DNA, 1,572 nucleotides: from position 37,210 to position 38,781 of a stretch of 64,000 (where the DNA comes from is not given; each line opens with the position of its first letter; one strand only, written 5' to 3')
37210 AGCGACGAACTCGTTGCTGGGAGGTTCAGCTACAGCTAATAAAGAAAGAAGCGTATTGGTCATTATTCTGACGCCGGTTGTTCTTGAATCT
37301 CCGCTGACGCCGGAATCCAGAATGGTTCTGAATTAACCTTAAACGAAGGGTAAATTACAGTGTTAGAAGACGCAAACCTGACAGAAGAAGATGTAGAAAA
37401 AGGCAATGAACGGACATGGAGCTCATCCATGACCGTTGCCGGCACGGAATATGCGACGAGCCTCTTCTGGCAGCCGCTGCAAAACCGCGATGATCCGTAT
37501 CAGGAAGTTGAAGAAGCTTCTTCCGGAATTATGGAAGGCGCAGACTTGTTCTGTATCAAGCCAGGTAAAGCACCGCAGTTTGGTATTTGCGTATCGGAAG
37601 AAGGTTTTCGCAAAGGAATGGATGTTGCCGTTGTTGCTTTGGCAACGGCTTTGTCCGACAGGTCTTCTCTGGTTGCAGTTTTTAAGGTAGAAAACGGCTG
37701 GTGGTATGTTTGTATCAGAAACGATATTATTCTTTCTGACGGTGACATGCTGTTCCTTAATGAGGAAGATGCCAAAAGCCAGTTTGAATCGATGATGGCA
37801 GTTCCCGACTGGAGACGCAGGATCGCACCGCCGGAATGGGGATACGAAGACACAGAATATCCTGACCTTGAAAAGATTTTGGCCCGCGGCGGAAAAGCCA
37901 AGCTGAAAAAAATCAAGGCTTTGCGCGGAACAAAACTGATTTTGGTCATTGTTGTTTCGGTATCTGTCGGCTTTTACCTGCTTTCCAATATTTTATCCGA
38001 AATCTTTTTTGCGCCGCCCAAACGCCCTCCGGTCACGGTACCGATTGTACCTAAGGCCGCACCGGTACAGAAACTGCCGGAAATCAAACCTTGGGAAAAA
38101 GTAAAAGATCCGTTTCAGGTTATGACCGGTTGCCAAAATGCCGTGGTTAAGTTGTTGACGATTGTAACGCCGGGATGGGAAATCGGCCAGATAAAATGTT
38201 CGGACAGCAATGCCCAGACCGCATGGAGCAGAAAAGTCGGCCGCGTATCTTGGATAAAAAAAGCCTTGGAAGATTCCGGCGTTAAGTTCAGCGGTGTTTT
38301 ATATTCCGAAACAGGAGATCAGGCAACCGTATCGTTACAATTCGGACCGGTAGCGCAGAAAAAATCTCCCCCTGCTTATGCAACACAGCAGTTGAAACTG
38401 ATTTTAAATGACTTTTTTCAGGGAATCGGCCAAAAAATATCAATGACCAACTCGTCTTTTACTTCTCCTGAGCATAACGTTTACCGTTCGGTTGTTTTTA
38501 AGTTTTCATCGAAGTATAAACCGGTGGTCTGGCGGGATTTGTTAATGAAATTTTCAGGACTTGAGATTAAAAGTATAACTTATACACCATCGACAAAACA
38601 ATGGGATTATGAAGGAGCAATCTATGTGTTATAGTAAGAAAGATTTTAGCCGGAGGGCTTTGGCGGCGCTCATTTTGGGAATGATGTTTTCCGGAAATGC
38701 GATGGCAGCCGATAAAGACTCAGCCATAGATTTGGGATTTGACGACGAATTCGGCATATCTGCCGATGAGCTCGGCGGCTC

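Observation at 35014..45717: R64 thin-pilus-like type IVb pilus operon (pilL to pilS synteny) fused back-to-back with the VirB cluster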

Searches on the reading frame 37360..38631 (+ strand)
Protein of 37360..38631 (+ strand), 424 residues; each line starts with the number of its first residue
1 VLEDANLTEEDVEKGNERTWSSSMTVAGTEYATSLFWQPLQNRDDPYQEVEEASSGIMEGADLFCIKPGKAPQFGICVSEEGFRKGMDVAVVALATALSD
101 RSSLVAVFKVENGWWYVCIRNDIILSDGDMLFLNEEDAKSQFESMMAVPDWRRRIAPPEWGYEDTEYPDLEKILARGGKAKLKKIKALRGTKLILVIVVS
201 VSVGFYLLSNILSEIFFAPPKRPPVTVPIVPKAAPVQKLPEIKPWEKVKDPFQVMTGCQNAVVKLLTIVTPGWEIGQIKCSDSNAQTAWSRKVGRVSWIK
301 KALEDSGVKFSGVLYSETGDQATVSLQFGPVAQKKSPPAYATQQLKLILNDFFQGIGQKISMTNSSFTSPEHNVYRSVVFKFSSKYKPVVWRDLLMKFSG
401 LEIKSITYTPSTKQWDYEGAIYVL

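Call 4: search_protein_families(library=pfam, proteins=[window:37360-38631:+], max_evalue=0.01)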
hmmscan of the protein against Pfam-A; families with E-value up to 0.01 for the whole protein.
window:37360-38631:+ (424 aa): 1 family
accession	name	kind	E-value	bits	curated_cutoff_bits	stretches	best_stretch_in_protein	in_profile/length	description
PF06864.17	PAP_PilO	-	1.7e-14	54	26.7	1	33-423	3-419/419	Pilin accessory protein (PilO)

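Call 8: search_protein_families(library=ncbifam, proteins=[window:37360-38631:+], max_evalue=0.01)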
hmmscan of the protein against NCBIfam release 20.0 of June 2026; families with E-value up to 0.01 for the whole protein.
window:37360-38631:+ (424 aa): 0 families

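Call 21: search_dna_similar(query=window:37360-38631:+, collection=plasmids, mode=protein, max_rows=30, max_evalue=0.001)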
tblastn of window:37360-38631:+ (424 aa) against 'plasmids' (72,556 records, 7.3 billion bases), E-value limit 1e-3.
Records with a match: 13; places in all: 13; records where one place covers at least 80% of the query: 8.
Best place of each record, by identity: <60% 13.
By first word of the organism name: Escherichia 6; Bosea 2; Hydrogenophaga 2; Paraburkholderia 1; Rhizobium 1; Methylovorus 1.
By predicted mobility (MOB-suite, as given by PLSDB): conjugative 5; non-mobilizable 4; mobilizable 4.
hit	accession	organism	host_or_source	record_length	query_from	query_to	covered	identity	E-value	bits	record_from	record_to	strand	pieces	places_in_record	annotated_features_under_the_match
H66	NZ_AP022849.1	Bosea sp. ANAM02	Callyspongia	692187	24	422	94%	24.9%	4e-17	92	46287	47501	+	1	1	pilO2: type 4b pilus protein PilO2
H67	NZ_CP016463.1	Bosea sp. RAC05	Microbial isolate,Algal phycosphere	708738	34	422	92%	25.4%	2e-15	86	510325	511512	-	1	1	pilO2: type 4b pilus protein PilO2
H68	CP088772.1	Escherichia coli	Homo sapiens,blood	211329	23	419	94%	22.9%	1e-6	59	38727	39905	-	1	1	type 4b pilus protein PilO2 | hypothetical protein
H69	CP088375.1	Escherichia coli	Homo sapiens,blood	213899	23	419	94%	22.9%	1e-6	59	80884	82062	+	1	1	type 4b pilus protein PilO2 | hypothetical protein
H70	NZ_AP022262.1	Escherichia coli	-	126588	23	419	94%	22.6%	2e-6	58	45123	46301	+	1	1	type 4b pilus protein PilO2 | hypothetical protein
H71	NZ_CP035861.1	Escherichia coli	Homo sapiens,stool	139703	23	419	94%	22.6%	2e-6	58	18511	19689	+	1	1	type 4b pilus protein PilO2 | hypothetical protein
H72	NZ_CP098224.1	Escherichia coli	Canis lupus familiaris,Rectal swab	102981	23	419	94%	22.6%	4e-6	57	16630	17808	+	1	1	type 4b pilus protein PilO2 | hypothetical protein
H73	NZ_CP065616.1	Escherichia coli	-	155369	23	419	94%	22.6%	5e-6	57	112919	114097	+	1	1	type 4b pilus protein PilO2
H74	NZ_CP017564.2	Paraburkholderia sprentiae WSM5005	Lebeckia ambigua,root nodule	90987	26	326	71%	22.8%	1e-6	59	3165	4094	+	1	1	pilO2: type 4b pilus protein PilO2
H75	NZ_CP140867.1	Rhizobium leguminosarum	Trifolium pratense,whole organism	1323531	24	157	32%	30.7%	9e-7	59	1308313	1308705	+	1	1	record has no annotation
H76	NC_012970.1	Methylovorus glucosotrophus SIP3-4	-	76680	31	161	31%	31.1%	2e-8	64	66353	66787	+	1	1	pilO2: type 4b pilus protein PilO2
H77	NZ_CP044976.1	Hydrogenophaga sp. PBL-H3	-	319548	27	171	34%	24.5%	5e-5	53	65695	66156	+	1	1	pilO2: type 4b pilus protein PilO2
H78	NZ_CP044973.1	Hydrogenophaga sp. PBL-H3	-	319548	27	171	34%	24.5%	5e-5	53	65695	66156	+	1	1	pilO2: type 4b pilus protein PilO2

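Call 22: get_annotated_region(hit=H66, flank=15000)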
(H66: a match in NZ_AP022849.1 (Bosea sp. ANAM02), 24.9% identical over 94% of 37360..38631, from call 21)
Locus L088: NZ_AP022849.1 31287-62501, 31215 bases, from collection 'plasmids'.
description: Bosea sp. ANAM02 plasmid pANAM02, complete sequence
organism: Bosea sp. ANAM02 (NCBI taxid 2020412)
taxonomy: Bacteria; Pseudomonadota; Alphaproteobacteria; Hyphomicrobiales; Boseaceae; Bosea; Bosea sp. ANAM02
host: -; source: Callyspongia; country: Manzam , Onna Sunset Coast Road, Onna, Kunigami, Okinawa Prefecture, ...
typing (MOB-suite, as given by PLSDB): non-mobilizable
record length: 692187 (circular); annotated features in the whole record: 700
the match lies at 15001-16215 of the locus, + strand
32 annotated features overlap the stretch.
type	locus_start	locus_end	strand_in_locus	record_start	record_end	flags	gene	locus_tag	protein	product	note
CDS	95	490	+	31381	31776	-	-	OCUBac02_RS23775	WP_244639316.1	CHC2 zinc finger domain-containing protein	GO:0006260 - DNA replication [Evidence IEA]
CDS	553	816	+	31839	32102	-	-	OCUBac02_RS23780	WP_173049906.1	hypothetical protein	-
CDS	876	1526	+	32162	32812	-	-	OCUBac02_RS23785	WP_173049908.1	hypothetical protein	-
CDS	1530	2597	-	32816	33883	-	-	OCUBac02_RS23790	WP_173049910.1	hypothetical protein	-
CDS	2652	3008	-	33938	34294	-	-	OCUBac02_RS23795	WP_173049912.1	hypothetical protein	-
CDS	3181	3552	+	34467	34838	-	-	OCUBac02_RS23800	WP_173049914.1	HdeA/HdeB family chaperone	-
CDS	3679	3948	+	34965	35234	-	-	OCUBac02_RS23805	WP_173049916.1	PilZ domain-containing protein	-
CDS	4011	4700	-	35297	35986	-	tmk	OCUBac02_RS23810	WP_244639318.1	dTMP kinase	GO:0015949 - nucleobase-containing small molecule interconversion [Evidence IEA]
CDS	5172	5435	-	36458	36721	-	-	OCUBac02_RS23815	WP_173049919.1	HU family DNA-binding protein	GO:0030261 - chromosome condensation [Evidence IEA]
CDS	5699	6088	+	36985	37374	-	-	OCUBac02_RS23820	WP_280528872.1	helix-turn-helix transcriptional regulator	-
CDS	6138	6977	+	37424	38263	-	-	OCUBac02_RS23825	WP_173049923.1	thermonuclease family protein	-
CDS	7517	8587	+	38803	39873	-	-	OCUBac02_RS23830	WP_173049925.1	replication initiation protein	GO:0006270 - DNA replication initiation [Evidence IEA]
CDS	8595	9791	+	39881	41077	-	-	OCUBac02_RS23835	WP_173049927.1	hypothetical protein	-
CDS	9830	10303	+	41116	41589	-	-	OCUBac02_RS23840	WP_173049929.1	hypothetical protein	-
CDS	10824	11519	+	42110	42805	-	-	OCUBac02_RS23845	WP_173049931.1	hypothetical protein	-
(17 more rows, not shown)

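Call 66: find_related_loci(query=A3, collection=metagenome_contigs, flank=10000)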
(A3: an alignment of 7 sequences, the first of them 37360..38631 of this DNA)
Query A3 (424 aa) in metagenome_contigs; peptide patterns used: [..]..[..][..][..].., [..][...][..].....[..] (x = any residue, [..] = any of these).
600 stretches matched a pattern (row limit reached: there are more); 134 encode a relative of the query (tblastn E <= 1e-3); the best 80 are kept; 80 distinct loci.
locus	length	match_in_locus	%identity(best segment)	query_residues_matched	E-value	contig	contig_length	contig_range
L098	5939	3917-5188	99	1-424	0e+0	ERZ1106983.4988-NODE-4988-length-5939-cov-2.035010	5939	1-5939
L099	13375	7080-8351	60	1-424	2e-175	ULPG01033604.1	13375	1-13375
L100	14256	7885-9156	60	1-424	7e-175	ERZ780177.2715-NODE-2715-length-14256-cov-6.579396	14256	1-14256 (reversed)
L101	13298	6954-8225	60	1-424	7e-175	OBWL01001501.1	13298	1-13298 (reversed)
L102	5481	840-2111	60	1-424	5e-178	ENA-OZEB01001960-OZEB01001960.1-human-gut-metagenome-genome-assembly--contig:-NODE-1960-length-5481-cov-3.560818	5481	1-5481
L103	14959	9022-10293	60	1-424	6e-175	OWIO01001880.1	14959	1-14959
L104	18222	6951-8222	60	1-424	6e-175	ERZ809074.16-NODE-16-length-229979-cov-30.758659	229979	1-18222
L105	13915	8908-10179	60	1-424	6e-175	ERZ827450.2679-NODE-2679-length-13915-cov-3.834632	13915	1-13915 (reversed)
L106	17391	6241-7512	60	1-424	7e-175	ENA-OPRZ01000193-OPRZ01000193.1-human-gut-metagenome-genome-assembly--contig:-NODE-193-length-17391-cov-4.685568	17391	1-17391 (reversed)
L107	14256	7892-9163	60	1-424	7e-175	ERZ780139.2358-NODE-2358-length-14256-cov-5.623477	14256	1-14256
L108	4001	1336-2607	60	1-424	0e+0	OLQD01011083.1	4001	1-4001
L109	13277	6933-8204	60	1-424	6e-175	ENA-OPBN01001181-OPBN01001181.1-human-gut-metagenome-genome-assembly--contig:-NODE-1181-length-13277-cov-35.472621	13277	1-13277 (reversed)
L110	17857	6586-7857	60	1-424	7e-175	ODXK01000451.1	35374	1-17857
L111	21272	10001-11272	60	1-424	6e-175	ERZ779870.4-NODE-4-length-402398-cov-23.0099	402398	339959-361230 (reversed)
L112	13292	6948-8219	60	1-424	7e-175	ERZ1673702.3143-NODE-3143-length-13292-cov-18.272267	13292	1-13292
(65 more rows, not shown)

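Call 105: search_protein_representatives(protein=window:37360-38631:+)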
Query: 424 residues. Proteins with E-value up to 0.001 (for the whole library): 680; up to 1e-10: 363; up to 1e-30: 62. The best 150 are listed.
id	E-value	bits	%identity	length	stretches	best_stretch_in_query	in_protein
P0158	3.4e-133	460.8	50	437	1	1-424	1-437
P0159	9.1e-106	370.4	43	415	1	13-424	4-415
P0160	3.8e-91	322.3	40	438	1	3-423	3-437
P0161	5.5e-90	318.5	51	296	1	130-424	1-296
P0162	3.1e-89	316.0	41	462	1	3-422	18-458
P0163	7.0e-89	314.8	40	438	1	8-423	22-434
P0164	2.1e-88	313.3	38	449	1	5-422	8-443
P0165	2.6e-87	309.6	69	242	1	1-194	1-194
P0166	4.7e-87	308.8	36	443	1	1-422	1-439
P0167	5.4e-87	308.6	57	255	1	2-252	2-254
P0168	7.1e-85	301.6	41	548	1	3-422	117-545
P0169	6.9e-84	298.4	40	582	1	14-422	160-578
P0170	1.1e-83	297.7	40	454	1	16-422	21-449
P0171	8.3e-78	278.3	66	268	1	1-192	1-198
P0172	1.1e-74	268.0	35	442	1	3-422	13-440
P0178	2.1e-70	253.9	34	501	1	15-422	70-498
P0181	1.1e-68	248.3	35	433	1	20-422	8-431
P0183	1.4e-62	228.2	34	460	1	28-423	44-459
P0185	3.9e-58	213.5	33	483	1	24-422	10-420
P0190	9.1e-57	209.0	28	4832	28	11-113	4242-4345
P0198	6.2e-51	189.8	31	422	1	23-423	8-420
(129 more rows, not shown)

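Call 106: list_cluster_members(proteins=[P0160, P0164, P0166, P0172, P0178, P0181, P0183, P0185, P0190, P0198])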
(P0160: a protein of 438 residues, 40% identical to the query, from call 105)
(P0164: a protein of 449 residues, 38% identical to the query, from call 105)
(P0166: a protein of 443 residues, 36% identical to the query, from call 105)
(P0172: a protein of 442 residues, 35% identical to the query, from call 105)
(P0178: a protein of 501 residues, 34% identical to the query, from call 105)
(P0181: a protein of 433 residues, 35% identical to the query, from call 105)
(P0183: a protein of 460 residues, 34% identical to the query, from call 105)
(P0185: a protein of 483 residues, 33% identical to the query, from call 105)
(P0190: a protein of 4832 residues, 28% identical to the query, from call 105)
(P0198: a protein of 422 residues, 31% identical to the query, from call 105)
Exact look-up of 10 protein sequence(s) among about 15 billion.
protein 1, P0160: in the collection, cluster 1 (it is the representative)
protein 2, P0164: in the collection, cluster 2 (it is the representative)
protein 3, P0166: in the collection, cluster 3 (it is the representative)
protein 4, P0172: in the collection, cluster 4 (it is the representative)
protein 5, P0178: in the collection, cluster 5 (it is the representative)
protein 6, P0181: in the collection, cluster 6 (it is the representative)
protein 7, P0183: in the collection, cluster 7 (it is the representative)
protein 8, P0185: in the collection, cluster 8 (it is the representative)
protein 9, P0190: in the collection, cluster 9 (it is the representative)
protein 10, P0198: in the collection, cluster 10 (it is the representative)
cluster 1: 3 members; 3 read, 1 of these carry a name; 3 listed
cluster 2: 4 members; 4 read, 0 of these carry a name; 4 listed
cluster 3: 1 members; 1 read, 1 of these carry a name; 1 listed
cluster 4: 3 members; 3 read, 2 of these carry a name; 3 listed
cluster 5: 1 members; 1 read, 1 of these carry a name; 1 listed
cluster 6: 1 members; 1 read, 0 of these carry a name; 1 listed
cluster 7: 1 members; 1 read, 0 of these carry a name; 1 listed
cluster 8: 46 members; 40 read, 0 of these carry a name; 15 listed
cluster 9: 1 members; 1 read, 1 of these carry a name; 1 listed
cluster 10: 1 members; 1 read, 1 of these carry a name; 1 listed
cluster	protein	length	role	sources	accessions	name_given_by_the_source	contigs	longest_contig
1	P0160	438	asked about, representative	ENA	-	-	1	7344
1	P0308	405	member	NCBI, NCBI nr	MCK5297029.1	MAG: type 4b pilus protein PilO2, partial [Alphaproteobacteria bacterium] | type 4b pilus protein PilO2 [Alphaproteobacteria bacterium]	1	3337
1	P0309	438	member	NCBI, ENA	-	-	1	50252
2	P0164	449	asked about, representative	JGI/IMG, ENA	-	-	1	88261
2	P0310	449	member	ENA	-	-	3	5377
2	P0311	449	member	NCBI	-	-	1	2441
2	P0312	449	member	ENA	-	-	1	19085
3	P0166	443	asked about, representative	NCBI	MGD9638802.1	MAG: type 4b pilus protein PilO2 [Alphaproteobacteria bacterium]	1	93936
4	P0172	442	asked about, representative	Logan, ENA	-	-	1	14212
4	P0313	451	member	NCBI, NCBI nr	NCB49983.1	MAG: hypothetical protein EOM53_04835 [Alphaproteobacteria bacterium] | hypothetical protein [Alphaproteobacteria bacterium]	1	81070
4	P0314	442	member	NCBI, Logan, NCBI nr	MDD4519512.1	MAG: type 4b pilus protein PilO2 [Alphaproteobacteria bacterium] | type 4b pilus protein PilO2 [Alphaproteobacteria bacterium]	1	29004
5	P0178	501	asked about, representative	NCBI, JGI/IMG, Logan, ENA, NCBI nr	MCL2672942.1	MAG: type 4b pilus protein PilO2 [Alphaproteobacteria bacterium] | type 4b pilus protein PilO2 [Alphaproteobacteria bacterium]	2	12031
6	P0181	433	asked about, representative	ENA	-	-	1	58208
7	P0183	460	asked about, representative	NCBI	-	-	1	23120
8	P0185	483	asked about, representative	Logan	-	-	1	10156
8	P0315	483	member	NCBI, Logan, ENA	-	-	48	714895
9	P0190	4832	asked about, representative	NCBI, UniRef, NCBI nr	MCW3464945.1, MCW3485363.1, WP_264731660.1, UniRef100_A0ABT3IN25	gliding motility-associated C-terminal domain-containing protein [Chitinophaga nivalis] | Gliding motility-associated C-terminal domain-containing protein n=1 Tax=Chitinophaga ...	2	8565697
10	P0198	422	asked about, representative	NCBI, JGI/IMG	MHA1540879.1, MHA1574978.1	MAG: type 4b pilus protein PilO2 [Alphaproteobacteria bacterium]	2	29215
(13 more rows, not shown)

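Call 107: find_encoding_contigs(protein=P0166, flank=10000, max_places=2)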
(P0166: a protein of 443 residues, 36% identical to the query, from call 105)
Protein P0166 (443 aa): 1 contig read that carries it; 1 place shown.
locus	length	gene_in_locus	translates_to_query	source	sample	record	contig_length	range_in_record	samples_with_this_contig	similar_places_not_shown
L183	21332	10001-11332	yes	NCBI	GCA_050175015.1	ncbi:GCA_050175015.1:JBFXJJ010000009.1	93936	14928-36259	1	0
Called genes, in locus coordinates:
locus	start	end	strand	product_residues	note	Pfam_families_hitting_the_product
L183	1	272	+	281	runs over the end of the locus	PF00126:HTH_1, PF03466:LysR_substrate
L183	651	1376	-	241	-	-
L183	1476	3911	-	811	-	PF03135:CagE_TrbE_VirB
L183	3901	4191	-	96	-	-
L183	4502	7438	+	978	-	-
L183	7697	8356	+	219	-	PF10671:TcpQ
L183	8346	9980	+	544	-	PF00263:Secretin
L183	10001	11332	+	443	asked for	PF06864:PAP_PilO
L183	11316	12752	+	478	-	-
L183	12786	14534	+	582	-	PF00437:T2SSE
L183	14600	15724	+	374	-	PF00482:T2SSF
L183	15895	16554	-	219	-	PF00702:Hydrolase, PF13419:HAD_2, PF13242:Hydrolase_like (weak)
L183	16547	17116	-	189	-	PF02631:RecX_HTH2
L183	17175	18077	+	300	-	PF01430:HSP33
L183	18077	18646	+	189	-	-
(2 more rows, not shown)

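Call 108: find_encoding_contigs(protein=P0315, flank=10000, max_places=1)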
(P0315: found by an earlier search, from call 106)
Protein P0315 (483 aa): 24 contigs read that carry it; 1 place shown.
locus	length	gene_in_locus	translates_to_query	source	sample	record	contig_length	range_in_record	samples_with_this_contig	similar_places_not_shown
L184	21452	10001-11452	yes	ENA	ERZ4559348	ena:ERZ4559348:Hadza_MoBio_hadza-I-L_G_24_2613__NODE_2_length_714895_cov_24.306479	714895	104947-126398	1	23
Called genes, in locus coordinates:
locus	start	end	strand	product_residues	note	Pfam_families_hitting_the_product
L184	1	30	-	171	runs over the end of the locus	-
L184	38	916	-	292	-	PF04085:MreC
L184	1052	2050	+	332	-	PF01832:Glucosaminidase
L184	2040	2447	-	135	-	PF05258:DciA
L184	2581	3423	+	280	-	PF13462:Thioredoxin_4, PF13098:Thioredoxin_2, PF01323:DSBA, PF13743:Thioredoxin_5 (weak)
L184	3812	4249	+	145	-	-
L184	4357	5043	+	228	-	-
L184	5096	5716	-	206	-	PF00163:Ribosomal_S4, PF01479:S4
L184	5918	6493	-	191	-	PF02677:QueH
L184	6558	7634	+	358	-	PF13609:Porin_4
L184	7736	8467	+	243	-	PF10671:TcpQ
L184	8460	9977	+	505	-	PF00263:Secretin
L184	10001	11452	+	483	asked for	PF06864:PAP_PilO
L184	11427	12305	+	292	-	-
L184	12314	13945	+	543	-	PF00437:T2SSE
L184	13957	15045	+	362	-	PF00482:T2SSF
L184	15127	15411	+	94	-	PF00216:Bac_DNA_binding, PF18291:HU-HIG (weak)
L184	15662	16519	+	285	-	PF17848:Zn_ribbon_ACC, PF01039:Carboxyl_trans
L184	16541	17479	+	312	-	PF03255:ACCA, PF01039:Carboxyl_trans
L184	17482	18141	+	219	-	PF00300:His_Phos_1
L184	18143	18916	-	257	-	PF03372:Exo_endo_phos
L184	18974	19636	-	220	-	PF08668:HDOD (weak), PF01966:HD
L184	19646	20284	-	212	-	-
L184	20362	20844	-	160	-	-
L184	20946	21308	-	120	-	-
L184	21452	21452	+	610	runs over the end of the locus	PF00009:GTP_EFTU, PF22042:EF-G_D2, PF03144:GTP_EFTU_D2, PF00679:EFG_C, PF21018:BipA_C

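Call 109: find_encoding_contigs(protein=P0198, flank=10000, max_places=1)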
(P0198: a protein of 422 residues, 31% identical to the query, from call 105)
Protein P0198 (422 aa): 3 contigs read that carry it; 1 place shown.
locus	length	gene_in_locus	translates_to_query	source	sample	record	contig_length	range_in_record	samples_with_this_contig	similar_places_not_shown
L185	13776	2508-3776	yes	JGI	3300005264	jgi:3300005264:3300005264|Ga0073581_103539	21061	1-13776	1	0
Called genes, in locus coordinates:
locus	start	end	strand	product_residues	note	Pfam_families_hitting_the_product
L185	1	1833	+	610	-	PF13603:tRNA-synt_1_2, PF00133:tRNA-synt_1, PF09334:tRNA-synt_1g (weak), PF08264:Anticodon_1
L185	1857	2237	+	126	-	-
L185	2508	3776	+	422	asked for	PF06864:PAP_PilO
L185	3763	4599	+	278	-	-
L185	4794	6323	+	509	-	PF00437:T2SSE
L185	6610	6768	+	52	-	-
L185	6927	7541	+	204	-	-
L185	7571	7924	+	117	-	-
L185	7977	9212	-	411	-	PF03952:Enolase_N, PF00113:Enolase_C, PF13378:MR_MLE_C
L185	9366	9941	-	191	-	PF01923:Cob_adeno_trans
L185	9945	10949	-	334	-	PF13391:HNH_2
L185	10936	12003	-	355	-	PF00145:DNA_methylase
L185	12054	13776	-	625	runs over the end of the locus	-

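Call 110: find_encoding_contigs(protein=P0164, flank=10000, max_places=1)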
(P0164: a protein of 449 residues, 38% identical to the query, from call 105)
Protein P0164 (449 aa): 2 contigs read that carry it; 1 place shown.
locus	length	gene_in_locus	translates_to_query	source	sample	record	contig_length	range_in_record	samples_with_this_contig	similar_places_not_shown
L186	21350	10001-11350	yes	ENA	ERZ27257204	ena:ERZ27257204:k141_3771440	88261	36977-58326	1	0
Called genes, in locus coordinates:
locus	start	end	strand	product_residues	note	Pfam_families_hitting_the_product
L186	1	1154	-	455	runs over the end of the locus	-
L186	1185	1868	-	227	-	-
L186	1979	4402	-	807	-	PF27097:VirB4_TrbE_N (weak), PF03135:CagE_TrbE_VirB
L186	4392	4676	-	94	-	-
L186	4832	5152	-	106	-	PF04956:TrbC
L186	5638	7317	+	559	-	-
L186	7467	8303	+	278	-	PF10671:TcpQ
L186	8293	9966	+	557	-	PF00263:Secretin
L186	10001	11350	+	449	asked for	PF06864:PAP_PilO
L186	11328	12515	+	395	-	-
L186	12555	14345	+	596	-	PF00437:T2SSE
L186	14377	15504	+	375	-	PF00482:T2SSF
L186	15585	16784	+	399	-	PF13406:SLT_2, PF01471:PG_binding_1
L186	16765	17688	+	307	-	PF03330:DPBB_1, PF05036:SPOR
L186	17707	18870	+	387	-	PF00768:Peptidase_S11, PF13354:Beta-lactamase2, PF07943:PBP5_C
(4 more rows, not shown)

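Call 112: find_encoding_contigs(protein=P0313, flank=10000, max_places=1)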
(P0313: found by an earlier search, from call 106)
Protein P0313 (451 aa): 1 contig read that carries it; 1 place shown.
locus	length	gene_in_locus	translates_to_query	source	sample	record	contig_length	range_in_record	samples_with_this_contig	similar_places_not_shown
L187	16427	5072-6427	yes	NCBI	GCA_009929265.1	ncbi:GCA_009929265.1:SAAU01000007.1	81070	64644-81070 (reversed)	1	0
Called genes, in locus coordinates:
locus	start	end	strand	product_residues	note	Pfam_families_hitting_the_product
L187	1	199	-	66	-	?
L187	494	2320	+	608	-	-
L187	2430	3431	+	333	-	PF10671:TcpQ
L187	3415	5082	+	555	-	PF00263:Secretin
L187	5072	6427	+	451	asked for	PF06864:PAP_PilO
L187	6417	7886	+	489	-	-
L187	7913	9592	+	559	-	PF00437:T2SSE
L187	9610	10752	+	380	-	PF00482:T2SSF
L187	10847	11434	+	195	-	-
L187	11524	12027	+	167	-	-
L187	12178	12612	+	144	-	-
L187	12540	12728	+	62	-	-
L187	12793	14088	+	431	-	PF00158:Sigma54_activat (faint), PF05496:RuvB_N, PF00004:AAA, PF07728:AAA_5 (weak), PF16193:AAA_assoc_2, PF12002:MgsA_C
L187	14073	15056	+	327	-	PF01479:S4 (weak), PF00849:PseudoU_synth_2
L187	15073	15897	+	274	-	-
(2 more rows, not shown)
